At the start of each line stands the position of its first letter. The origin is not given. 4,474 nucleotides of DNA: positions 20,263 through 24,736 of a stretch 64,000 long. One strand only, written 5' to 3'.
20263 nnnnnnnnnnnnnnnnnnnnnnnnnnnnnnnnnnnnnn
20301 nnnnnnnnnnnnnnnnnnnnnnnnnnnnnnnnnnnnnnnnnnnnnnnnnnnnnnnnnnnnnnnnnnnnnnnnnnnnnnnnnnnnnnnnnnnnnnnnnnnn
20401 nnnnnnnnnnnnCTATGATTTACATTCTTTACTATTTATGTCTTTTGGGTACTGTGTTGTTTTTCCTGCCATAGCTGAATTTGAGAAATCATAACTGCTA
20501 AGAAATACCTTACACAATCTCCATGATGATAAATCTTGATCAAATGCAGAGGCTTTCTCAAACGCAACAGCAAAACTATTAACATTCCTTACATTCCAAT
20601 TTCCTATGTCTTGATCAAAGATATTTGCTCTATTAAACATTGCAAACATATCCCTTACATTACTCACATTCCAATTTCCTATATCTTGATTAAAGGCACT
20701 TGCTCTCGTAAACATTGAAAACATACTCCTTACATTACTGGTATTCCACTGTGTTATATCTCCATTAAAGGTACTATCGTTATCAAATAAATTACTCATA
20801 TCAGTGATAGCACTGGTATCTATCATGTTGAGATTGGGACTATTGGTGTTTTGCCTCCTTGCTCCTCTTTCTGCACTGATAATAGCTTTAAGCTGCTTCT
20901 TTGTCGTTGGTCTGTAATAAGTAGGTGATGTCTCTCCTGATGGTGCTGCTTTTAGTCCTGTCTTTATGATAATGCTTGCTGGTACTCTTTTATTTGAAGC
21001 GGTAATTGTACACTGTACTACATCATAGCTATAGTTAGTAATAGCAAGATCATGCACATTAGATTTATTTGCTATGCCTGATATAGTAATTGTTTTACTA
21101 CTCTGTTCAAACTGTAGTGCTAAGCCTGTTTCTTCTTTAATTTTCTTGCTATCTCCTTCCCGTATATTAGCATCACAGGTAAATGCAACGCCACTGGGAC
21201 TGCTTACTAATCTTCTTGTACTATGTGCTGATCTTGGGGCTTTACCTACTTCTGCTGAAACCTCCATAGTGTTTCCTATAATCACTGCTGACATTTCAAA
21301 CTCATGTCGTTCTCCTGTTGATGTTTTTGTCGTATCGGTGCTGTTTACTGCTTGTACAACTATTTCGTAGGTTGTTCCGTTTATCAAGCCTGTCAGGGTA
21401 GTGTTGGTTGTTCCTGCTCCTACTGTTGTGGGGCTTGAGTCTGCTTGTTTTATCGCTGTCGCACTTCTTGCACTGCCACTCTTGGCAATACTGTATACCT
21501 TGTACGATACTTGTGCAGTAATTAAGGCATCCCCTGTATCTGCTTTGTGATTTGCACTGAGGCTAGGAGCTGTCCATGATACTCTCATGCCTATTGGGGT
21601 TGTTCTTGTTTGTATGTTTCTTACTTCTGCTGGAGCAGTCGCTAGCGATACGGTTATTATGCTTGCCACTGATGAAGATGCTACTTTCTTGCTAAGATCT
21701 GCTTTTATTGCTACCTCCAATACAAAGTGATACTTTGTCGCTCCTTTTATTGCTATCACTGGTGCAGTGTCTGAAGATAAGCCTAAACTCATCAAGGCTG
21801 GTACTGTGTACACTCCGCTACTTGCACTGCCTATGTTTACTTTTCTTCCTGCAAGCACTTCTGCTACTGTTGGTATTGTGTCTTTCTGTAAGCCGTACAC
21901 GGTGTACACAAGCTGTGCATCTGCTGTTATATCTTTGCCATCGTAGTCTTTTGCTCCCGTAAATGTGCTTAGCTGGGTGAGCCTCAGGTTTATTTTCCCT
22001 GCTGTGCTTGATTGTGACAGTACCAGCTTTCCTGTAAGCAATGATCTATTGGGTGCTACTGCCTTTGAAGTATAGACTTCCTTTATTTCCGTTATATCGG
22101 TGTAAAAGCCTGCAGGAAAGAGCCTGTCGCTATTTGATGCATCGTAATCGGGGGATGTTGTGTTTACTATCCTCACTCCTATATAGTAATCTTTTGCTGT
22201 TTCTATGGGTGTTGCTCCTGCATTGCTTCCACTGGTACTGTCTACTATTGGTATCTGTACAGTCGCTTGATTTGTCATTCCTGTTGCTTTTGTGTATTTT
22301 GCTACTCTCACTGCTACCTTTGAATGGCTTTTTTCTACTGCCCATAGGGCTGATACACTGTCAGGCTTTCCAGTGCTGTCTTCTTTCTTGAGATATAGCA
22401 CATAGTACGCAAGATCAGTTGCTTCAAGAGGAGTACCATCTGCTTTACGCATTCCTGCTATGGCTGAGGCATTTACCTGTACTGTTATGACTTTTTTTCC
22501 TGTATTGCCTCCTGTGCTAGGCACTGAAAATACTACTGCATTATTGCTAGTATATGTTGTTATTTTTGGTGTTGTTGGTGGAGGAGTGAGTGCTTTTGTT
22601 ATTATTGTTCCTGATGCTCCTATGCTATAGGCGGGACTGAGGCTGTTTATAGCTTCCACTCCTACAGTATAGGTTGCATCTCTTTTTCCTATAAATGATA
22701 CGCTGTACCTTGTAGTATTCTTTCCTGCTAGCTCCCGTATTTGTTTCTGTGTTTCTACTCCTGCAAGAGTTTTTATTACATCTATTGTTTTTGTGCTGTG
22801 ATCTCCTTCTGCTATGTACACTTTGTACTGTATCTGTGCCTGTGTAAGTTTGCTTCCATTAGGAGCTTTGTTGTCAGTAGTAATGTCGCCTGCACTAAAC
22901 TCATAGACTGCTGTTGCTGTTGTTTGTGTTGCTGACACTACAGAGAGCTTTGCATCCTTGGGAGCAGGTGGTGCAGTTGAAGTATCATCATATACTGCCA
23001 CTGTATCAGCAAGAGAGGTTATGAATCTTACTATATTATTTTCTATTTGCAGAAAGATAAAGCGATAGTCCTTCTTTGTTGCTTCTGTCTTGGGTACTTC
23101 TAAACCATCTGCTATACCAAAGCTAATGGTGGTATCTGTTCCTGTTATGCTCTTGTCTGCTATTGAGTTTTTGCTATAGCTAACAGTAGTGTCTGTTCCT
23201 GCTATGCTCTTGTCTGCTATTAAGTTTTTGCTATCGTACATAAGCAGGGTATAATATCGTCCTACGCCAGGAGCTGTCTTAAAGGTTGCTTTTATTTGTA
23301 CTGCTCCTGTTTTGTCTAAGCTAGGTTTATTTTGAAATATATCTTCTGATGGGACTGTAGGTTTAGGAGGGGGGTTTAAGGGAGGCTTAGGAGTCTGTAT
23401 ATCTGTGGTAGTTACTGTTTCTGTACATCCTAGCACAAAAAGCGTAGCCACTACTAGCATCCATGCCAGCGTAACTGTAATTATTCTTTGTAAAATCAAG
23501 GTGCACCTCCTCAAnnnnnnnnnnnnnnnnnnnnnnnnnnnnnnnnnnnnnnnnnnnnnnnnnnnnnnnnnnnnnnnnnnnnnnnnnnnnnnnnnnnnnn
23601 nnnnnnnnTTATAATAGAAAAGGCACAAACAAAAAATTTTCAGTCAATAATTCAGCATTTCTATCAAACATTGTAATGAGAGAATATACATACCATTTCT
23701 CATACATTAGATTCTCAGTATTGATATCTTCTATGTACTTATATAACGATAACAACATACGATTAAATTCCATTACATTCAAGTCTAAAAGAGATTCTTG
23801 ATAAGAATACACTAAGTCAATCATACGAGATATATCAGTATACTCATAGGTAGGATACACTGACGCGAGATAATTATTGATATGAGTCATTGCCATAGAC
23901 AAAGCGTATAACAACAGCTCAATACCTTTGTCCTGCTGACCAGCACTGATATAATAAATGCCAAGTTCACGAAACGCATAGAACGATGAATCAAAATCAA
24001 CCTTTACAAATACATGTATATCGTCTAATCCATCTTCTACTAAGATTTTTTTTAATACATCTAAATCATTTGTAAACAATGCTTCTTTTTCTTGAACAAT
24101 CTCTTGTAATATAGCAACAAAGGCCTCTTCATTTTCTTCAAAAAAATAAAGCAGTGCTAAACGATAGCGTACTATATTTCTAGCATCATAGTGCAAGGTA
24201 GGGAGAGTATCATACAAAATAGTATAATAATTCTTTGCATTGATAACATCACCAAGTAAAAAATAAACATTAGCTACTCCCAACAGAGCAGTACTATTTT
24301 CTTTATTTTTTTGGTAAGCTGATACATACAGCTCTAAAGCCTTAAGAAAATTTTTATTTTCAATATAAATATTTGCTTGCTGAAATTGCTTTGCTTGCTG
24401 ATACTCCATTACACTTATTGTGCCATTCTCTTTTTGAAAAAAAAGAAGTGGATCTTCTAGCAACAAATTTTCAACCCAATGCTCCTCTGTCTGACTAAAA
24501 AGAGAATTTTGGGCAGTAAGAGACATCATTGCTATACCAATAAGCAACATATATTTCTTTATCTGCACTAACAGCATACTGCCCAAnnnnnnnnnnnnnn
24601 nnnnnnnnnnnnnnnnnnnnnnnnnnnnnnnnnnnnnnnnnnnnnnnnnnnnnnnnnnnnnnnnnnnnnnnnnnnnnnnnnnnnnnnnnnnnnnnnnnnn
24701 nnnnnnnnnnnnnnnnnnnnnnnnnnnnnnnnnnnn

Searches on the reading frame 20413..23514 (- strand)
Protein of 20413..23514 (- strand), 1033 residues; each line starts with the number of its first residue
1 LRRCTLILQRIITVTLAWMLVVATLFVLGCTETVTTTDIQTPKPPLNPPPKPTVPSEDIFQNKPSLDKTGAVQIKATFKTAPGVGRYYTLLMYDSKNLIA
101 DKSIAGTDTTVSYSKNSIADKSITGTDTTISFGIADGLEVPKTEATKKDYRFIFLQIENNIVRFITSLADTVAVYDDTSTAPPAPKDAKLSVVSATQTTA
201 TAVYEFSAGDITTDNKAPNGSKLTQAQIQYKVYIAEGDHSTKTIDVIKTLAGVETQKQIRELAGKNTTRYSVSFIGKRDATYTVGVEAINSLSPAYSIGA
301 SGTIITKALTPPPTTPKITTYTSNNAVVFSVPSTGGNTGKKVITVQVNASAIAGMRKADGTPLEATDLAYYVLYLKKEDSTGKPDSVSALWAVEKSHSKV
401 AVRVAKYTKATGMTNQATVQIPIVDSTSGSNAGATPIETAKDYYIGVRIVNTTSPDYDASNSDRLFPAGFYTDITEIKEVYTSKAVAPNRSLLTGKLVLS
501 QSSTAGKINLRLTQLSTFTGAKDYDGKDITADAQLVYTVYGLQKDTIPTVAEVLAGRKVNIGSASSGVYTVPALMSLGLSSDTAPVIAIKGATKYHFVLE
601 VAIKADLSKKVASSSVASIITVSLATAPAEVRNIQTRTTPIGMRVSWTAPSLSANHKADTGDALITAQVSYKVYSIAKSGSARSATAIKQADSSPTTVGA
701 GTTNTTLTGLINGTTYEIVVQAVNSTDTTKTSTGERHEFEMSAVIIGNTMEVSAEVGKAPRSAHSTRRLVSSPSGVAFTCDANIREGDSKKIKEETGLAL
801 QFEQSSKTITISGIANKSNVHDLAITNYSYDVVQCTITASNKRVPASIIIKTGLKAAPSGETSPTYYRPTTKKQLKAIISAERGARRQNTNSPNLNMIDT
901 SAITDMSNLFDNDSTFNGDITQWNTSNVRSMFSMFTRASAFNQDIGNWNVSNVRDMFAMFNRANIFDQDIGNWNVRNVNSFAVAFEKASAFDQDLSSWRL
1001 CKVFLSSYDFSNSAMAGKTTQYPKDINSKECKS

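Call 8: search_protein_families(library=pfam, proteins=[window:20413-23514:-], max_evalue=0.01)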
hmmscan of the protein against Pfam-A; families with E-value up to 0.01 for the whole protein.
window:20413-23514:- (1033 aa): 3 families
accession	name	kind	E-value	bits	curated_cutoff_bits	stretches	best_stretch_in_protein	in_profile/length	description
PF03382.20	DUF285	-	1.2e-34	119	25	1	889-998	12-120/120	Mycoplasma protein of unknown function, DUF285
PF00041.27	fn3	-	6e-05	23.6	25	1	635-728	7-77/84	Fibronectin type III domain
PF16656.11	Pur_ac_phosph_N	-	0.0027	18.7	30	1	637-729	10-84/93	Purple acid Phosphatase, N-terminal domain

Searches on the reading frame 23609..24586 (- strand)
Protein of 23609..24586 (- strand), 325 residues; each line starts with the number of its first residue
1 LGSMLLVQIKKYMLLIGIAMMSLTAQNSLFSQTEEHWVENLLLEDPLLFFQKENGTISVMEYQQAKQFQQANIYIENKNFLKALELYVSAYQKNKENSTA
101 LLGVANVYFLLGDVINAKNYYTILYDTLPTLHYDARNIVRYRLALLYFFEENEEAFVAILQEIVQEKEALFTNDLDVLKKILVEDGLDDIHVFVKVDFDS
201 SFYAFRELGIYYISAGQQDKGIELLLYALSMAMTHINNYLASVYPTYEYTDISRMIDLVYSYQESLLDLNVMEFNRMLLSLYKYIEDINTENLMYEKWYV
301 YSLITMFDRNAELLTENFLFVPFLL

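Call 44: search_protein_families(library=ncbifam, proteins=[window:23609-24586:-], max_evalue=0.00001)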
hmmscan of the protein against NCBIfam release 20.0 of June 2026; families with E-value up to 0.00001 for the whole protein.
window:23609-24586:- (325 aa): 0 families

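Call 47: search_protein_families(library=pfam, proteins=[window:23609-24586:-], max_evalue=0.01)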
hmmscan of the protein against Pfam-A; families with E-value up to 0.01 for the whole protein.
window:23609-24586:- (325 aa): 4 families
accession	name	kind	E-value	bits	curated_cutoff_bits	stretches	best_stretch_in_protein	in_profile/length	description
PF07719.23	TPR_2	-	4.7e-05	23.6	27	0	68-97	5-34/34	Tetratricopeptide repeat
PF14559.12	TPR_19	-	0.00017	22.3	25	1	75-114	2-41/68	Tetratricopeptide repeat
PF13432.12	TPR_16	-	0.004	18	32.7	0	69-114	2-47/65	Tetratricopeptide repeat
PF13428.12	TPR_14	-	0.0084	17.2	23.5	0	69-105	6-42/44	Tetratricopeptide repeat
